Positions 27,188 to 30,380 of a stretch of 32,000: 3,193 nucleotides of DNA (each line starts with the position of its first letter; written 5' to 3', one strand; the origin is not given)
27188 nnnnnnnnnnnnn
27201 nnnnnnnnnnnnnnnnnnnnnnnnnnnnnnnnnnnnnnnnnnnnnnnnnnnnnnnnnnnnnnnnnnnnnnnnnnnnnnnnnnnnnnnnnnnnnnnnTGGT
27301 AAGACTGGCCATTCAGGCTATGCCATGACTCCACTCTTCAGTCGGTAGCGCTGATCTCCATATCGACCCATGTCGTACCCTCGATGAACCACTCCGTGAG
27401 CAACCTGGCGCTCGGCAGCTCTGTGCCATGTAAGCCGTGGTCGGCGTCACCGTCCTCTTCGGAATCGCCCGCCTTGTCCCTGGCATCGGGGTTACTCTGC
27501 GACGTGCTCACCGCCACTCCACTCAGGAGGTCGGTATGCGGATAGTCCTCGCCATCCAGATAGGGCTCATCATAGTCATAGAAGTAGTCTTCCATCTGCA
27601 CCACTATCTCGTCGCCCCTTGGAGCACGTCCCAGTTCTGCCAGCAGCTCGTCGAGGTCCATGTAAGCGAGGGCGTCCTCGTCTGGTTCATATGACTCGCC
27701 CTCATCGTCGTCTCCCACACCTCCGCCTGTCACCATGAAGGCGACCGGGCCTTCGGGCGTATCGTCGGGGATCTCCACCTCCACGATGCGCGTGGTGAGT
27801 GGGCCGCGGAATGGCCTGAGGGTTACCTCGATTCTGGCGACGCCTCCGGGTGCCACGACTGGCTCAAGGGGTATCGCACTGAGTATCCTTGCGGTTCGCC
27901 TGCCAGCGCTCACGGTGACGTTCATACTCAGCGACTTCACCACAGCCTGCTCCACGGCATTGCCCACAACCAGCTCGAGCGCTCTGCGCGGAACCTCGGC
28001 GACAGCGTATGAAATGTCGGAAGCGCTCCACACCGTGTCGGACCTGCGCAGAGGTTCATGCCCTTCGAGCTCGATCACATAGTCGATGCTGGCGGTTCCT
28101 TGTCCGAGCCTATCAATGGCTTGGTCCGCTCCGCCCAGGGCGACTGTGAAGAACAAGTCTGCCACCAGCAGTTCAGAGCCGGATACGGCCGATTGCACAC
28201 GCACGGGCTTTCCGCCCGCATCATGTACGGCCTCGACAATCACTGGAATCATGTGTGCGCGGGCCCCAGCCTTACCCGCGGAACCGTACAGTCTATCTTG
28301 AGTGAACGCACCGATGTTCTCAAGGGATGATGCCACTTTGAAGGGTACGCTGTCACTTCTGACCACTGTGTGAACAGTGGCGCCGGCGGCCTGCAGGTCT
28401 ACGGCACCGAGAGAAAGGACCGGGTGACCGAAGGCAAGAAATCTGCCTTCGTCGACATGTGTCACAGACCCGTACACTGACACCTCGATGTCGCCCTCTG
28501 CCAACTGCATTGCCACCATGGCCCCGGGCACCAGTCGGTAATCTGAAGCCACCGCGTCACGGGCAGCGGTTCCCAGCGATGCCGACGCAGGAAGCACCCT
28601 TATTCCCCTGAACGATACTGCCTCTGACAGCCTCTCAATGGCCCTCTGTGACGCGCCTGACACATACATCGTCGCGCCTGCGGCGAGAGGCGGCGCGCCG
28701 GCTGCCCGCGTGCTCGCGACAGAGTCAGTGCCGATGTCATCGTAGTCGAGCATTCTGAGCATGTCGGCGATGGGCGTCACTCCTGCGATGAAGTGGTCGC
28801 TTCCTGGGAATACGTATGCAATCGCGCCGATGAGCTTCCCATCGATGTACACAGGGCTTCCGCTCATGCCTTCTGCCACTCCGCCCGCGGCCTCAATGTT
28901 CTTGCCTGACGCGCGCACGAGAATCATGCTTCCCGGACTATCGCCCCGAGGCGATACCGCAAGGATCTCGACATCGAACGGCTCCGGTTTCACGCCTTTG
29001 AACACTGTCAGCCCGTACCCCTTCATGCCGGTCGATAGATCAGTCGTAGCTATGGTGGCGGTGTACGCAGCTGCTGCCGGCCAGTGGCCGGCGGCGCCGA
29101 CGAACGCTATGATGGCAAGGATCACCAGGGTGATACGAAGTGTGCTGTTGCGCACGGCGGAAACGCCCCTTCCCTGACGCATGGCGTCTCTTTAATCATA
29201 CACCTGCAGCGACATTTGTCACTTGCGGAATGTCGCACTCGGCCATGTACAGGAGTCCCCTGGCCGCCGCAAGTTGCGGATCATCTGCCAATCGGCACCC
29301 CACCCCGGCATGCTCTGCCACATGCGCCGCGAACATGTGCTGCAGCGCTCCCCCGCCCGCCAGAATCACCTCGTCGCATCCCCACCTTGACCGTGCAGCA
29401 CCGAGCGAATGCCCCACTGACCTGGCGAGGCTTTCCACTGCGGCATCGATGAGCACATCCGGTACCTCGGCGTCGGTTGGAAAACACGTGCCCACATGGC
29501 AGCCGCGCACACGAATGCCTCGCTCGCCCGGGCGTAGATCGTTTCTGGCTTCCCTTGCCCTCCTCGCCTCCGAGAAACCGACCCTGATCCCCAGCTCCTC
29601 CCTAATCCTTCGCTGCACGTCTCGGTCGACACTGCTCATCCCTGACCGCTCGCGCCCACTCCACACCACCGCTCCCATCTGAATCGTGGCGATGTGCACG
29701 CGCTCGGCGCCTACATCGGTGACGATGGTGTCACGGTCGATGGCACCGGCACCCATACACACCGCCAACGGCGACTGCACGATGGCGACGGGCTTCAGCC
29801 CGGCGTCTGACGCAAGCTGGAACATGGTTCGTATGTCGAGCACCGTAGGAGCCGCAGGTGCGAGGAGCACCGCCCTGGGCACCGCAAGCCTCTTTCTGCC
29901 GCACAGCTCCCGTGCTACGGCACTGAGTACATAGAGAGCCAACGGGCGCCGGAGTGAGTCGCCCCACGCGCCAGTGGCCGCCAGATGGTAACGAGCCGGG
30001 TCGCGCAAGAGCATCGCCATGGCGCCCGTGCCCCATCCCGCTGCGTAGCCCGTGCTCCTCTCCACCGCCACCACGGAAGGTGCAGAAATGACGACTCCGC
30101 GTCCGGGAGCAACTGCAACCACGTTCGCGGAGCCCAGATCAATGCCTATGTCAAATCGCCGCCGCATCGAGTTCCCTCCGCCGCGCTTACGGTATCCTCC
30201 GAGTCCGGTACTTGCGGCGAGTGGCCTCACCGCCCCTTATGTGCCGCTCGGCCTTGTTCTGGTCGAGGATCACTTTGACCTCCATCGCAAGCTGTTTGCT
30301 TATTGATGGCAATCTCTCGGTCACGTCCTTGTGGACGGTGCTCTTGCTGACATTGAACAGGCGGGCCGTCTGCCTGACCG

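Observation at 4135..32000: Outer-membrane biogenesis supercluster fused head-to-tail with a sporulation gene block on one strand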

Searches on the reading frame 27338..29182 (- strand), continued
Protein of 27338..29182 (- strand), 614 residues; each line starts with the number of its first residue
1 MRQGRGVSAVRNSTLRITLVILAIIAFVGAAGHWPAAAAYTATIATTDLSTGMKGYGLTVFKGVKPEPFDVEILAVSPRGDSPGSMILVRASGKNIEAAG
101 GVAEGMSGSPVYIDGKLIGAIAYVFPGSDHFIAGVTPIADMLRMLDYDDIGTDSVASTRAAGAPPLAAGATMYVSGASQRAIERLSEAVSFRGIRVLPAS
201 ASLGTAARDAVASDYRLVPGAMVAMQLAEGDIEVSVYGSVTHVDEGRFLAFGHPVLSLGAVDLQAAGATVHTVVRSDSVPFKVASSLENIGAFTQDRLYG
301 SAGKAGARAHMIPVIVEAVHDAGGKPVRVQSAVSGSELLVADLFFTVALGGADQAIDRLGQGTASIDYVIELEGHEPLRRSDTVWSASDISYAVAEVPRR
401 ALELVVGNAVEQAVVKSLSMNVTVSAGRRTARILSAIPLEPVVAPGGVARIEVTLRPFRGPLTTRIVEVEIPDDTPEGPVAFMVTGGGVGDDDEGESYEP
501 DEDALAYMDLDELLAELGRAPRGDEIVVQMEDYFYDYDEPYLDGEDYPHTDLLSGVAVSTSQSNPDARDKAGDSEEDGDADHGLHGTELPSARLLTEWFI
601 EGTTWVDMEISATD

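Call 93: find_encoding_contigs(protein=P0003, flank=10000, max_places=1)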
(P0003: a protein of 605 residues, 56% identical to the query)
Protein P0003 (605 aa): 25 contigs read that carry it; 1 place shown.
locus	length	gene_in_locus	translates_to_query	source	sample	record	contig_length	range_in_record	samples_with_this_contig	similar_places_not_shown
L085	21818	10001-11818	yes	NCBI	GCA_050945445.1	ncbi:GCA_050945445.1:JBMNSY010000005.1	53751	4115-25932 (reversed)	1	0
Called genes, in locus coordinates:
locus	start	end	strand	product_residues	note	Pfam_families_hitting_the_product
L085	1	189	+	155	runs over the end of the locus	PF01451:LMWPc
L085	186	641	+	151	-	PF02502:LacAB_rpiB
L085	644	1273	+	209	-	PF14681:UPRTase, PF00156:Pribosyltran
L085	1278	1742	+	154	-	PF00383:dCMP_cyt_deam_1, PF14437:MafB19-deam, PF14439:Bd3614-deam (weak)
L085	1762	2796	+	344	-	PF00953:Glycos_transf_4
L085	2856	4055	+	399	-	PF02350:Epimerase_2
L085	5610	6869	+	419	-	PF00275:EPSP_synthase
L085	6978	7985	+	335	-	PF08486:SpoIID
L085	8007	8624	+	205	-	PF01551:Peptidase_M23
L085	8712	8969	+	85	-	PF12116:SpoIIID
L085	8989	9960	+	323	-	PF06723:MreB_Mbl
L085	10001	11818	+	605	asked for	PF05580:Peptidase_S55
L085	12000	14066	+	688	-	-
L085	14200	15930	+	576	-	PF08479:POTRA_2 (faint), PF07244:POTRA, PF01103:Omp85, PF03865:ShlB (weak)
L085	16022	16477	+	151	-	PF03938:OmpH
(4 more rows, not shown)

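Call 94: find_encoding_contigs(protein=P0006, flank=10000, max_places=1)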
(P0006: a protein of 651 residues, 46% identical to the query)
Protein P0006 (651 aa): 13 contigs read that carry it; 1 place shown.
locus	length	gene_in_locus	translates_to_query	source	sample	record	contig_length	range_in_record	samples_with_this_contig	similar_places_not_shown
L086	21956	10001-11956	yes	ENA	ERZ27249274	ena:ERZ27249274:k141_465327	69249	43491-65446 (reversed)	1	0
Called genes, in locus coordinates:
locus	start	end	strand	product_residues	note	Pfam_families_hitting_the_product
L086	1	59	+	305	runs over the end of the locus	PF17827:PrmC_N, PF03602:Cons_hypoth95 (weak), PF05175:MTS, PF06325:PrmA (faint), PF13847:Methyltransf_31 (weak), PF08242:Methyltransf_12 (weak), PF13649:Methyltransf_25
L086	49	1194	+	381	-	PF01300:Sua5_yciO_yrdC, PF03481:Sua5_C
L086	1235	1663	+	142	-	PF01451:LMWPc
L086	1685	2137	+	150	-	PF02502:LacAB_rpiB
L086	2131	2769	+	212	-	PF14681:UPRTase, PF00156:Pribosyltran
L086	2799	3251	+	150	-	PF00383:dCMP_cyt_deam_1, PF14437:MafB19-deam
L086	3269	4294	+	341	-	PF00953:Glycos_transf_4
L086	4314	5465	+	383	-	PF02350:Epimerase_2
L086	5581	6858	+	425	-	PF00275:EPSP_synthase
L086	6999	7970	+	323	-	PF08486:SpoIID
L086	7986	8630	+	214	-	PF01551:Peptidase_M23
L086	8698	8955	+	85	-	PF12116:SpoIIID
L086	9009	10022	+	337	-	PF06723:MreB_Mbl, PF14450:FtsA (weak)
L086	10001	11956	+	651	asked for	PF05580:Peptidase_S55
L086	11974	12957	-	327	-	PF01073:3Beta_HSD, PF01370:Epimerase, PF02719:Polysacc_synt_2 (weak), PF04321:RmlD_sub_bind (faint), PF05368:NmrA, PF13460:NAD_binding_10, PF16363:GDP_Man_Dehyd, PF07993:NAD_binding_4 (weak)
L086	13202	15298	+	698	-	PF04357:TamB (weak)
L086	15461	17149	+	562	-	PF08478:POTRA_1 (faint), PF08479:POTRA_2 (faint), PF07244:POTRA, PF01103:Omp85, PF03865:ShlB (weak)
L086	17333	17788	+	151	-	PF03938:OmpH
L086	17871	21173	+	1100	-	PF03739:LptF_LptG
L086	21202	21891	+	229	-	-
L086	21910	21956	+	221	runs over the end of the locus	PF06835:LptC (faint), PF03968:LptD_N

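Call 98: find_encoding_contigs(protein=P0002, flank=10000, max_places=1)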
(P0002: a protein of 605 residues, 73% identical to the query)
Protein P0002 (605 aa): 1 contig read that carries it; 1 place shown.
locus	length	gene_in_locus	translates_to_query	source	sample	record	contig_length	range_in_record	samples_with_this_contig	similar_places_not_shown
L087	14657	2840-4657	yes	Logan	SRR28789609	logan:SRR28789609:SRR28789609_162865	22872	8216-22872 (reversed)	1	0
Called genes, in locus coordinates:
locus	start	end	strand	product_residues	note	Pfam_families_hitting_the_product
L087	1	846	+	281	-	?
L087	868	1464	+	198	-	PF01551:Peptidase_M23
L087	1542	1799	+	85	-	PF12116:SpoIIID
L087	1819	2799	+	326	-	PF06723:MreB_Mbl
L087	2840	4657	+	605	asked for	PF05580:Peptidase_S55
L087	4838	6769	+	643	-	-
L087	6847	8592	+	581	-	PF08479:POTRA_2 (faint), PF07244:POTRA, PF01103:Omp85, PF03865:ShlB (weak)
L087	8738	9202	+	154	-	PF03938:OmpH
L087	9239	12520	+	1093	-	PF03739:LptF_LptG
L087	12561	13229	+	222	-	-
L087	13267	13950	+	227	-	PF06835:LptC (faint), PF03968:LptD_N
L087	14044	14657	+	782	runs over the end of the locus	-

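Call 99: find_encoding_contigs(protein=P0005, flank=10000, max_places=1)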
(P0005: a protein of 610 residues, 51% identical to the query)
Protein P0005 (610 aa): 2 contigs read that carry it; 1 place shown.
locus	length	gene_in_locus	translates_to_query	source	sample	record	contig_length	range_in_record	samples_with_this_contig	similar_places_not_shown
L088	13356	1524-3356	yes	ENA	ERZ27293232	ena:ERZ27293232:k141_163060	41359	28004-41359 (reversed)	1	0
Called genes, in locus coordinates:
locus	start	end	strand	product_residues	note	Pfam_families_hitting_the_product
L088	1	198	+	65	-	?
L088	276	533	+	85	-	PF12116:SpoIIID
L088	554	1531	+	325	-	PF06723:MreB_Mbl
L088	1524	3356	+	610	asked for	PF05580:Peptidase_S55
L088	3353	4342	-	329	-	PF01073:3Beta_HSD, PF01370:Epimerase, PF02719:Polysacc_synt_2, PF04321:RmlD_sub_bind (weak), PF05368:NmrA, PF13460:NAD_binding_10, PF16363:GDP_Man_Dehyd, PF07993:NAD_binding_4 (weak)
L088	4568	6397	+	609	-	PF04357:TamB (faint)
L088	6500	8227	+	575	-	PF08479:POTRA_2 (faint), PF07244:POTRA, PF01103:Omp85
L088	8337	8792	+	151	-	PF03938:OmpH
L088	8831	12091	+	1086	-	PF03739:LptF_LptG, PF12600:DUF3769 (weak)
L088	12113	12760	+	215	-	PF06835:LptC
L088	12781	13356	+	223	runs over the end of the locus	PF06835:LptC (faint), PF03968:LptD_N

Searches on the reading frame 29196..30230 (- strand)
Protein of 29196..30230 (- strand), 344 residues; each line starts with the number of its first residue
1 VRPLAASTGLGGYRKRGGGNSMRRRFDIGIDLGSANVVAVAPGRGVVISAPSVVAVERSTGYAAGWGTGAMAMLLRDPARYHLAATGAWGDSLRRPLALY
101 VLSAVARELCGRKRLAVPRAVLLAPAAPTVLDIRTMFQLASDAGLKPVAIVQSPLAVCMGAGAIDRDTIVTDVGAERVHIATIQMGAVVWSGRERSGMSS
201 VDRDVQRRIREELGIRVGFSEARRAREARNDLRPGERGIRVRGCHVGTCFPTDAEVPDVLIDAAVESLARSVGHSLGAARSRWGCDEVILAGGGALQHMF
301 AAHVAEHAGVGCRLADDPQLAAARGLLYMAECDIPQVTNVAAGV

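Call 4: search_protein_families(library=pfam, proteins=[window:29196-30230:-], max_evalue=0.01)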
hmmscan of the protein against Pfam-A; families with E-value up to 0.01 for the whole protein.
window:29196-30230:- (344 aa): 1 family
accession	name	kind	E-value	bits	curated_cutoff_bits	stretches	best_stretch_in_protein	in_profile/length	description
PF06723.19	MreB_Mbl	-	8.4e-30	104.1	27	1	27-330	3-319/327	MreB/Mbl protein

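Call 7: search_protein_families(library=ncbifam, proteins=[window:29196-30230:-], max_evalue=0.01)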
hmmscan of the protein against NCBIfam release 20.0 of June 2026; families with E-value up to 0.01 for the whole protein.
window:29196-30230:- (344 aa): 6 families
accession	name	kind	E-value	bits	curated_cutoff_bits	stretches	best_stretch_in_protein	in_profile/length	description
NF010539.0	PRK13927.1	subfamily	4.4e-27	94.9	293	1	26-326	7-322/339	rod shape-determining protein MreB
TIGR00904.1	mreB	subfamily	3e-23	82.4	365.75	1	27-326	4-322/334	MreB/Mrl family cell shape determining protein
NF010540.1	PRK13929.1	exception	1.5e-22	80.1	515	1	25-324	4-318/334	rod-share determining protein MreBH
NF040964.1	MamK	subfamily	5e-05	22.5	400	1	119-335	99-323/335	MamK family actin-like protein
NF011660.0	PRK15080.1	equivalog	0.0008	18.7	182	0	117-197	94-172/277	ethanolamine utilization protein EutJ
NF010498.0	PRK13917.1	equivalog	0.0065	15.7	417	0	285-331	292-335/344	plasmid segregation protein ParM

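Call 47: search_solved_structures(query=window:29196-30167:-, max_evalue=0.001, show_alignments=1)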
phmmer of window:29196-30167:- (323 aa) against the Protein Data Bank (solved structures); distinct sequences matched with E-value up to 0.001: 8.
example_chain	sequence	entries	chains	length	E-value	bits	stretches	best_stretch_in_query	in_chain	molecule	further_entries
4cze_A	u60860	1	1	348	4.6e-21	78.7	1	6-304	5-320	ROD SHAPE-DETERMINING PROTEIN MREB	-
1jce_A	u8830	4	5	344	8e-21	77.9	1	4-305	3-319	ROD SHAPE-DETERMINING PROTEIN MREB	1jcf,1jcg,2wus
4czf_A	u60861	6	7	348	1.4e-20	77.1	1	6-304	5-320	ROD SHAPE-DETERMINING PROTEIN MREB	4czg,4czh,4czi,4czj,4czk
4czl_A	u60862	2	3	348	1.8e-20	76.8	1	6-304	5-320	ROD SHAPE-DETERMINING PROTEIN MREB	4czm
7zpt_M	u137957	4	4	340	8.8e-17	64.6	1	6-299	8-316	Cell shape-determining protein MreB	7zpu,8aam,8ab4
8azg_M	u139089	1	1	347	9.4e-17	64.5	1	6-299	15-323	Cell shape-determining protein MreB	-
7e1c_A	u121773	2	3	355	8.8e-12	48.2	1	4-305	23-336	Cell shape-determining protein MreB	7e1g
7bvy_A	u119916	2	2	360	1.1e-11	47.9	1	6-236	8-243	Cell shape determining protein MreB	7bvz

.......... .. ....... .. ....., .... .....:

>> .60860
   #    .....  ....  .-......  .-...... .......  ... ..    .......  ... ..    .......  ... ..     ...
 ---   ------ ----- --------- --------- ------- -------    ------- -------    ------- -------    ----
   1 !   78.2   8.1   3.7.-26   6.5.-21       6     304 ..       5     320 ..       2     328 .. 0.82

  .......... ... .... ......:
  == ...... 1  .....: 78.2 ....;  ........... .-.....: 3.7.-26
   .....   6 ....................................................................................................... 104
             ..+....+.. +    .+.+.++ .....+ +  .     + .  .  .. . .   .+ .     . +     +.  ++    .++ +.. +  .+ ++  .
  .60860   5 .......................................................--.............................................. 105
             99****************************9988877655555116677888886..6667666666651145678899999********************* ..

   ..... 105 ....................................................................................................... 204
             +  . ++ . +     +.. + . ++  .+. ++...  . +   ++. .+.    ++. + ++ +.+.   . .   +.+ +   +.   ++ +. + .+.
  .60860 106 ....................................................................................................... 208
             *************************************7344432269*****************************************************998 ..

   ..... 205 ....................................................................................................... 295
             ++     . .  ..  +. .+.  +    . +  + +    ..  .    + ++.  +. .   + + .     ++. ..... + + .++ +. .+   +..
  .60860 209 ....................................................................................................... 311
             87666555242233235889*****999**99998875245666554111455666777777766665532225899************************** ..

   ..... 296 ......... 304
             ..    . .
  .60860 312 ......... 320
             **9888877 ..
